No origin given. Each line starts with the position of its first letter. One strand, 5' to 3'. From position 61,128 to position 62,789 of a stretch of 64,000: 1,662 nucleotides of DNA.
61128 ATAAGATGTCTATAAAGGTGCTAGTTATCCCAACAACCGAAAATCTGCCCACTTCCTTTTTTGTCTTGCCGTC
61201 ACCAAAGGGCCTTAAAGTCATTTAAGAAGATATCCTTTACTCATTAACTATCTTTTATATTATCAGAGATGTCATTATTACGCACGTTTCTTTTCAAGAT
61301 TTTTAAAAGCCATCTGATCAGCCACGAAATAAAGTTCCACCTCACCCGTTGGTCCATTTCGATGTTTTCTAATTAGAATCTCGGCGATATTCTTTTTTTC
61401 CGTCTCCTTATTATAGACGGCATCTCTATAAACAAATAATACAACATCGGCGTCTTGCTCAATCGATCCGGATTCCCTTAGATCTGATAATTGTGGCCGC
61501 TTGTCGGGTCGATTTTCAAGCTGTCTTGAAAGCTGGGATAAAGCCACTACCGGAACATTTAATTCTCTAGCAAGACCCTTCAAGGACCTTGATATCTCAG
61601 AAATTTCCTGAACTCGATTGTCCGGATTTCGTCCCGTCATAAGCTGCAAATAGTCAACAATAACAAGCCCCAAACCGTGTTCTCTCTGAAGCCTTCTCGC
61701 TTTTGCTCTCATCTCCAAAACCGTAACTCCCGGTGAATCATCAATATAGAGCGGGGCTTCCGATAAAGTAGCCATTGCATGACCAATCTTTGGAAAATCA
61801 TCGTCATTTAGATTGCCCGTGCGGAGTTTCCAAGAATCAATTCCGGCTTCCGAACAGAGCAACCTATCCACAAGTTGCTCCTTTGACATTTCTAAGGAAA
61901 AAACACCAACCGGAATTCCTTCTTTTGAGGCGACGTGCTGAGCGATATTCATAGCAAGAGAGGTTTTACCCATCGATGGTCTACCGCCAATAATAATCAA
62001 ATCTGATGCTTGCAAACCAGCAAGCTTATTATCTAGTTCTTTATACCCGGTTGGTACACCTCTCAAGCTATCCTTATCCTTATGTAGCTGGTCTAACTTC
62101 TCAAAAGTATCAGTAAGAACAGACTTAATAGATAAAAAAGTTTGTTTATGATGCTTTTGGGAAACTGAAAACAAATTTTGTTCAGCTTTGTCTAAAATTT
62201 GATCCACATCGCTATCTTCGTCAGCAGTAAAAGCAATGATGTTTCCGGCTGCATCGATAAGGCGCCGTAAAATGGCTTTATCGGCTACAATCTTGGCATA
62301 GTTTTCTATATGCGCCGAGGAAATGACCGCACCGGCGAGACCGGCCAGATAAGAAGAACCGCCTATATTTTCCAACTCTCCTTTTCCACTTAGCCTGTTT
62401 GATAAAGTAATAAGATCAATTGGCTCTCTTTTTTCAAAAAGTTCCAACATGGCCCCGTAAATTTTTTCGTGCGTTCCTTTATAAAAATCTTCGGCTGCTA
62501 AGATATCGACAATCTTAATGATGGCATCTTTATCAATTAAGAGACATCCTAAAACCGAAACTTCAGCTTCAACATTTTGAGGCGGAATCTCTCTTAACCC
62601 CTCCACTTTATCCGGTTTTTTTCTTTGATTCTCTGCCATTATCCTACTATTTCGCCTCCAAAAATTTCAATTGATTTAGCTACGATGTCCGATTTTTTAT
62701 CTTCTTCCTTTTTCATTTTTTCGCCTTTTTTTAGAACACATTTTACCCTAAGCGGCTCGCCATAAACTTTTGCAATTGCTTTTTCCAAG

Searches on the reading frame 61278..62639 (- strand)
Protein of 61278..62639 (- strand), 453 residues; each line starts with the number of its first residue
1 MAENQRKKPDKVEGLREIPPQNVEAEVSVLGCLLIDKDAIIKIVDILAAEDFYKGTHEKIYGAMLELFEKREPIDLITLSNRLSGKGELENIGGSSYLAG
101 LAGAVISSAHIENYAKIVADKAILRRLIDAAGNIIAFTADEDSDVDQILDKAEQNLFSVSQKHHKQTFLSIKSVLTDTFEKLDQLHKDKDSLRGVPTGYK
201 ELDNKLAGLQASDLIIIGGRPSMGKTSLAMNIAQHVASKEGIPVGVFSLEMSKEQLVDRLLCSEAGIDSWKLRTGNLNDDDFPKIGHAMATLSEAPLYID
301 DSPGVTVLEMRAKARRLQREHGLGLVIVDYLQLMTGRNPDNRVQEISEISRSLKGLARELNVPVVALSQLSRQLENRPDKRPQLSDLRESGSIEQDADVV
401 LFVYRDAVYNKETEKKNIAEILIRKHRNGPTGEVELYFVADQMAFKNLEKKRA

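Call 65: find_encoding_contigs(protein=window:61278-62639:-, flank=10000, max_places=1)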
Protein window:61278-62639:- (453 aa): 18 contigs read that carry it; 1 place shown.
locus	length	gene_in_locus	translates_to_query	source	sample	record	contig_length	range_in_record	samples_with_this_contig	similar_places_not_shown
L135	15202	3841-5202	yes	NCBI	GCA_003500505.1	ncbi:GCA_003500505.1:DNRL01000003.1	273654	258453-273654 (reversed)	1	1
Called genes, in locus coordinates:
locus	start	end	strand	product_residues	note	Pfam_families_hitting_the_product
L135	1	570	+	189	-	?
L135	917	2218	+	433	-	PF25390:WD40_RLD, PF00415:RCC1 (weak), PF13540:RCC1_2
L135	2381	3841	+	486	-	PF05496:RuvB_N (faint), PF13177:DNA_pol3_delta2, PF00004:AAA, PF07728:AAA_5 (faint), PF13401:AAA_22 (weak), PF22608:DNAX_ATPase_lid, PF12169:DNA_pol3_gamma3, PF20964:DnaX_C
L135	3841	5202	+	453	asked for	PF00772:DnaB, PF03796:DnaB_C, PF13481:AAA_25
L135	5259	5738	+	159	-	PF04138:GtrA_DPMS_TM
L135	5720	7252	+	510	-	PF02366:PMT, PF13231:PMT_2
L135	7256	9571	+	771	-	PF00535:Glycos_transf_2, PF13231:PMT_2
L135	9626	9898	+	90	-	PF02575:YbaB_DNA_bd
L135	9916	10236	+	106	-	-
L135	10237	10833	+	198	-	PF00633:HHH (weak), PF21176:RecR_HhH, PF13662:Toprim_4, PF01751:Toprim, PF21175:RecR_C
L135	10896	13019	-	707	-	PF00912:Transgly, PF00905:Transpeptidase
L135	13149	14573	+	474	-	PF00133:tRNA-synt_1 (faint), PF01406:tRNA-synt_1e, PF09334:tRNA-synt_1g, PF01921:tRNA-synt_1f (weak), PF09334:tRNA-synt_1g (weak), PF09190:DALR_2, PF23493:CysS_C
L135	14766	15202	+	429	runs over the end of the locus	PF21269:TreT_GT1, PF00534:Glycos_transf_1, PF13692:Glyco_trans_1_4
